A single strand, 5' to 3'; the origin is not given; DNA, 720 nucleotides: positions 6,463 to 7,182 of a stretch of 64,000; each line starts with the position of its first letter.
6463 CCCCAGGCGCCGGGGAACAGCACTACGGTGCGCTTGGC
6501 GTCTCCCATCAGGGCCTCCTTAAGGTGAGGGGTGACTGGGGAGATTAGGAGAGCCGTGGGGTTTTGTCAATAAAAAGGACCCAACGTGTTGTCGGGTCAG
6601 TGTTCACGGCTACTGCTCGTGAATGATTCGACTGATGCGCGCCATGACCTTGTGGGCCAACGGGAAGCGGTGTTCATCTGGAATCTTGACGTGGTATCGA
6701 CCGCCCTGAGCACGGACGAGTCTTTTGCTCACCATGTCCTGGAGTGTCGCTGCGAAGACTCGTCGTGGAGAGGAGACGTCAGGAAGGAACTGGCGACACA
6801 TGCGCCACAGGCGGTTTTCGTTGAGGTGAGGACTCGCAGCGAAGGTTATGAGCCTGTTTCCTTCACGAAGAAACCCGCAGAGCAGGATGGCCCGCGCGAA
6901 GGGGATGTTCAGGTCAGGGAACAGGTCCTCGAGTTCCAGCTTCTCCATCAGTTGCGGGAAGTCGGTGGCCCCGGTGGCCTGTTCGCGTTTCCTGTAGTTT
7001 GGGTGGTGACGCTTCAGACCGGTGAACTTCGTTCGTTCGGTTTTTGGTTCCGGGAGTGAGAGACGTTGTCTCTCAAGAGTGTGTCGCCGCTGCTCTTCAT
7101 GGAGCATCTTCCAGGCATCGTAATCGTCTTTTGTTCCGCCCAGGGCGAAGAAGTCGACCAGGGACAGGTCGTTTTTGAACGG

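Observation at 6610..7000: The KRHH basic motif plus winged-helix-like tail predicts DNA binding; the same module recurs at 8141..8530, 9760..10150 and 11400..11790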

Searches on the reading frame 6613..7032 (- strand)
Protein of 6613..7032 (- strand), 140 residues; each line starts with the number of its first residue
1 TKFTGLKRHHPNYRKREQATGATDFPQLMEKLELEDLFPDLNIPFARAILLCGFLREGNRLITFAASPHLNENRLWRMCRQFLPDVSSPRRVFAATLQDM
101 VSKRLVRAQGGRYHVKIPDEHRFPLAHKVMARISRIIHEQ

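Call 14: search_solved_structures(query=A2, max_evalue=10, show_alignments=3)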
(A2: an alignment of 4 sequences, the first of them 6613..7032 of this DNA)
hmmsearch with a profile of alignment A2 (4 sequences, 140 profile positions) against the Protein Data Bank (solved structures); distinct sequences matched with E-value up to 10: 4.
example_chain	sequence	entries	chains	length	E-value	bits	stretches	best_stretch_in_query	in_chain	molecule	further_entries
7ocs_A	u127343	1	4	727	0.29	14.6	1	76-135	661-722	HAD hydrolase, family IA, variant 3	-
7ocn_A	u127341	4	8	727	0.29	14.6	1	76-135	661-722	HAD hydrolase, family IA, variant 3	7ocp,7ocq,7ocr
7oct_A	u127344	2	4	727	0.29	14.6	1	76-135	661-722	HAD hydrolase, family IA, variant 3 | Mannitol-1-phosphate dehydrogenase/phosphatase MtlD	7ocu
9sob_A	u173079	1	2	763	1.2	12.7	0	57-103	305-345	Nuclear pore complex protein NUP93A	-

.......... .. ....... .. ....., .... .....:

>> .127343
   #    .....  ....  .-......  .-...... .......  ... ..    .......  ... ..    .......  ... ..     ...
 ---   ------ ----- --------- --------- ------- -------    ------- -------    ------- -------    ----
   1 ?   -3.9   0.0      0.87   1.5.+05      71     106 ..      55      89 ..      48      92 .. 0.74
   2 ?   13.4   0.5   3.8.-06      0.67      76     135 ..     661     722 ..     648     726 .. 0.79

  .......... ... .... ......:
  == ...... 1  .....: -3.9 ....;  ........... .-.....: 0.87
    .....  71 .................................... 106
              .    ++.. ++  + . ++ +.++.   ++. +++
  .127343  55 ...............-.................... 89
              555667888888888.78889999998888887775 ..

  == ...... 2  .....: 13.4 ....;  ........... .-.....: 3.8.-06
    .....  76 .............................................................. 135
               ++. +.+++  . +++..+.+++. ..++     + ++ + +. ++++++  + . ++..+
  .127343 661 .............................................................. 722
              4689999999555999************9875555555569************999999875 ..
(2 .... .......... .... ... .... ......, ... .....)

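Call 34: search_solved_structures(query=A5, max_evalue=10, show_alignments=2)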
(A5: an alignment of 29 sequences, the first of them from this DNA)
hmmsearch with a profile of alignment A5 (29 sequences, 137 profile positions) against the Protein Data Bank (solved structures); distinct sequences matched with E-value up to 10: 2.
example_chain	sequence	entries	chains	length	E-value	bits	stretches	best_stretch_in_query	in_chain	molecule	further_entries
5kvr_A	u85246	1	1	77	0.37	14.3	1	35-68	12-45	Pyruvate dehydrogenase complex repressor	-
4uf2_A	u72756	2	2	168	1.8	12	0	8-30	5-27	Antiapoptotic membrane protein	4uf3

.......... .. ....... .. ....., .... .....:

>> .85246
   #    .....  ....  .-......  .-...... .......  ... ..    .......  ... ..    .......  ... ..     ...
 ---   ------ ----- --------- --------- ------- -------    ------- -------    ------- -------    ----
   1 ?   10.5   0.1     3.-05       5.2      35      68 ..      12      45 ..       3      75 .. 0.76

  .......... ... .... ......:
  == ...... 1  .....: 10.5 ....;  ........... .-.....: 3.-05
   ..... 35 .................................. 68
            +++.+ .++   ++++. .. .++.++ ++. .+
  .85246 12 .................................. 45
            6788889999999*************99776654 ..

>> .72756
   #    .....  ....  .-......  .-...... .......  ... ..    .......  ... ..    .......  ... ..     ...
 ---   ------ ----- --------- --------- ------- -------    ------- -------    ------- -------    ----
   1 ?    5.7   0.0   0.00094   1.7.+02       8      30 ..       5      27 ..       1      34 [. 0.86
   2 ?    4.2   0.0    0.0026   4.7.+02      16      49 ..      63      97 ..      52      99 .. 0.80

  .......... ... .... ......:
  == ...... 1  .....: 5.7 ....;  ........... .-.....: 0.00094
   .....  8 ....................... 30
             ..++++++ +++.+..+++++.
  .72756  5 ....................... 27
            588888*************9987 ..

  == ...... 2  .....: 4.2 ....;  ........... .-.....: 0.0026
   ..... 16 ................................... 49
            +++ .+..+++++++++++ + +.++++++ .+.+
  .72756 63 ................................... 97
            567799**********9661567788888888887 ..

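Call 42: predict_structure(alignment_id=A5)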
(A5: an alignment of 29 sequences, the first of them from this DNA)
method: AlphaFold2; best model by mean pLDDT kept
length: 140 residues; sequences in the alignment: 29
mean_pLDDT: 91.4   pTM: 0.82
mean pLDDT of the five models: 91.4, 91.3, 90.8, 90.3, 89.3
residues with pLDDT >= 90: 116; 70-90: 10; 50-70: 14; < 50: 0
segments of 3 or more residues with pLDDT < 50: none
pLDDT, mean of each block of 10 residues (from residue 1): 63 64 92 97 98 95 95 98 94 98 98 97 98 95
secondary structure, 60 per line:
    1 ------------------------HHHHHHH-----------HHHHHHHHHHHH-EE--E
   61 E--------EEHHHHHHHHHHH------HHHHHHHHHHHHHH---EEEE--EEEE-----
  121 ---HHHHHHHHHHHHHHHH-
elements in order: H25-31 H43-54 H72-82 H89-102 E106-109 E112-115 H124-139
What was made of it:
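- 6613..7032 (-): C-terminal module of paralog 1 (140 aa): basic arm plus winged helix. This is the sequence that was modelled. AF2 pLDDT 91.4, pTM 0.82 (call 42).
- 6616..6663 (-): C-terminal amphipathic helix after the wing (module residues 124-139). It may form a dimer interface. call 42.
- On Winged helix-turn-helix fold class: AF2 gives H43-54, strands around 56-61, H72-82 and H89-102 at pLDDT 92-98 (call 42).
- Elements are H43-54, strands around 56-61, H72-82, H89-102, strands 106-109 and 112-115, and H124-139 (call 42).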

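Call 46: fold_search(model_id=the predicted structure, library=pdb)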
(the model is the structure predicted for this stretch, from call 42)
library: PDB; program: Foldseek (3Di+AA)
matches with E <= 10: 745; with E <= 0.001: 0
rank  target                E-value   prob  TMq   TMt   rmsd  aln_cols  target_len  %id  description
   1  3m8f_A                3.4e-02  0.97  0.38  0.53   8.7       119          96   13  Protein structure of type III plasmid segregation TubR mutant (released 2010-07-07)
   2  3m8f_B                4.3e-02  0.97  0.39  0.53   8.7       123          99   12  Protein structure of type III plasmid segregation TubR mutant (released 2010-07-07)
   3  3m8e_B                4.3e-02  0.96  0.38  0.54   8.7       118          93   11  Protein structure of Type III plasmid segregation TubR (released 2010-07-07)
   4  4aih_E                5.8e-02  0.98  0.42  0.43   4.8       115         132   15  Crystal structure of RovA from Yersinia in its free form (released 2012-09-12)
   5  5f1r_A                5.8e-02  0.47  0.29  0.21   7.9       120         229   11  The Transcriptional Regulator PrfA from Listeria Monocytogenes in complex with a ring-fused 2-pyridone (C10) (released 2016-03-16)
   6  1lnw_F                7.8e-02  0.92  0.39  0.41   5.3       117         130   15  CRYSTAL STRUCTURE OF THE MEXR REPRESSOR OF THE MEXAB-OPRM MULTIDRUG EFFLUX OPERON OF PSEUDOMONAS AERUGINOSA (released 2002-09-11)
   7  5hvq_C                1.2e-01  0.82  0.31  0.20   7.7        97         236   14  Alternative model of the MAGE-G1 NSE-1 complex (released 2016-10-26)
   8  2bgc_A                1.3e-01  0.47  0.31  0.21   8.4       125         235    8  PrfA-G145S, a constitutive active mutant of the Transcriptional Regulator In L.monocytogenes (released 2005-04-14)
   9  2wv0_B                1.5e-01  0.44  0.30  0.19  11.2       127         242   14  Crystal structure of the GntR-HutC family member YvoA from Bacillus subtilis (released 2010-01-12)
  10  6qw2_B                1.6e-01  0.54  0.35  0.24   7.5       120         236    8  The Transcriptional Regulator PrfA-A218G mutant from Listeria Monocytogenes (released 2020-04-01)
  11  1r7j                  1.9e-01  0.80  0.32  0.47   9.0        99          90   11  Crystal structure of the DNA-binding protein Sso10a from Sulfolobus solfataricus (released 2004-07-20)
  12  5lek_A                2.2e-01  0.47  0.35  0.24   7.8       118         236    8  The Transcriptional Regulator PrfA-G145S mutant from Listeria Monocytogenes in complex with a 30-bp operator PrfA-box  (released 2016-12-07)
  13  8cbi_B                2.2e-01  0.30  0.29  0.21   8.1       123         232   10  The Transcriptional Regulator PrfA from Listeria Monocytogenes in complex with tetrapeptide Thr-Lys-Pro-Arg (released 2024-08-07)
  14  2beo_A                2.2e-01  0.25  0.29  0.21   8.1       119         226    9  PrfA, Transcriptional Regulator In Listeria Monocytogenes (released 2005-04-14)
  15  2bgc_F                2.3e-01  0.51  0.35  0.23   7.8       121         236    7  PrfA-G145S, a constitutive active mutant of the Transcriptional Regulator In L.monocytogenes (released 2005-04-14)
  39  9ipu_I                4.0e-01  0.89  0.36  0.64   3.8        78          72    8  cryo-EM structure of the RNF168(1-193)/UbcH5c-Ub ubiquitylation module bound to H1.0-K63-Ub3 modified chromatosome (released 2024-10-02)
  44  6la2_S                4.5e-01  0.80  0.34  0.58   3.8        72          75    8  343 bp di-nucleosome harboring cohesive DNA termini assembled with linker histone H1.0 (released 2021-02-17)
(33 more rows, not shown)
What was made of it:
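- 6613..7032 (-): Foldseek hits are winged-helix proteins (call 46).
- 6616..6663 (-): MarR-type alignments span about 115 columns (call 46).
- Closest known: MarR/SlyA-type winged-helix regulators. Same: Foldseek aligns about 115 columns with probability up to 0.98 (call 46).
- Closest known: TubR, centromere-binding winged helix of type III plasmid partition. Same: It is the best Foldseek E-value (0.034, probability 0.97, TM 0.53 on the target) (call 46).
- Most of the best hits are DNA-binding regulators (call 46). The top Foldseek hit is the partition protein TubR (E 0.034, call 46).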

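Call 73: search_protein_families(library=pfam, alignment_id=A5, max_evalue=10)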
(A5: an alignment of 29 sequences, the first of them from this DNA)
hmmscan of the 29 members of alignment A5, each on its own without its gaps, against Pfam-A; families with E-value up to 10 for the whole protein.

A. member 1, seq(140 aa): 0 families

B. families by the number of members that match (of 29 scanned): 17 families
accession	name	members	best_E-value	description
PF08672.17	ANAPC2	4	0.061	Anaphase promoting complex (APC) subunit 2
PF25213.1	HVO_A0261_N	2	0.00036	HVO_A0261 N-terminal domain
PF11734.13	TilS_C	2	0.00041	TilS substrate C-terminal domain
PF08820.15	DUF1803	1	0.00043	Domain of unknown function (DUF1803)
PF00392.27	GntR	1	0.01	Bacterial regulatory proteins, gntR family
PF09025.15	T3SS_needle_reg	1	0.021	YopR, type III needle-polymerisation regulator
PF17783.7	CvfB_WH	1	0.029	CvfB-like winged helix domain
PF05198.21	IF3_N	1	0.037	Translation initiation factor IF-3, N-terminal domain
PF13545.12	HTH_Crp_2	1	0.068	Crp-like helix-turn-helix domain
PF19400.4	DUF5975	1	0.095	Family of unknown function (DUF5975)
PF14394.12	DUF4423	1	0.095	Domain of unknown function (DUF4423)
PF20269.3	CATRA-N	1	0.1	CASPASE and TPR Repeat-Associated N-terminal domain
PF17246.8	CDC24_OB1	1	0.11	Cell division control protein 24, OB domain 1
PF11638.13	DnaA_N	1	0.13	DnaA N-terminal domain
PF23336.1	HTH_TbsP_C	1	0.18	Transcriptional regulator TbsP-like, C-terminal HTH domain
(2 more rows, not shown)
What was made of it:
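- The most frequent weak Pfam echo is ANAPC2 (4 of 29 members, call 73). The echoes are single-member and below threshold (call 73).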
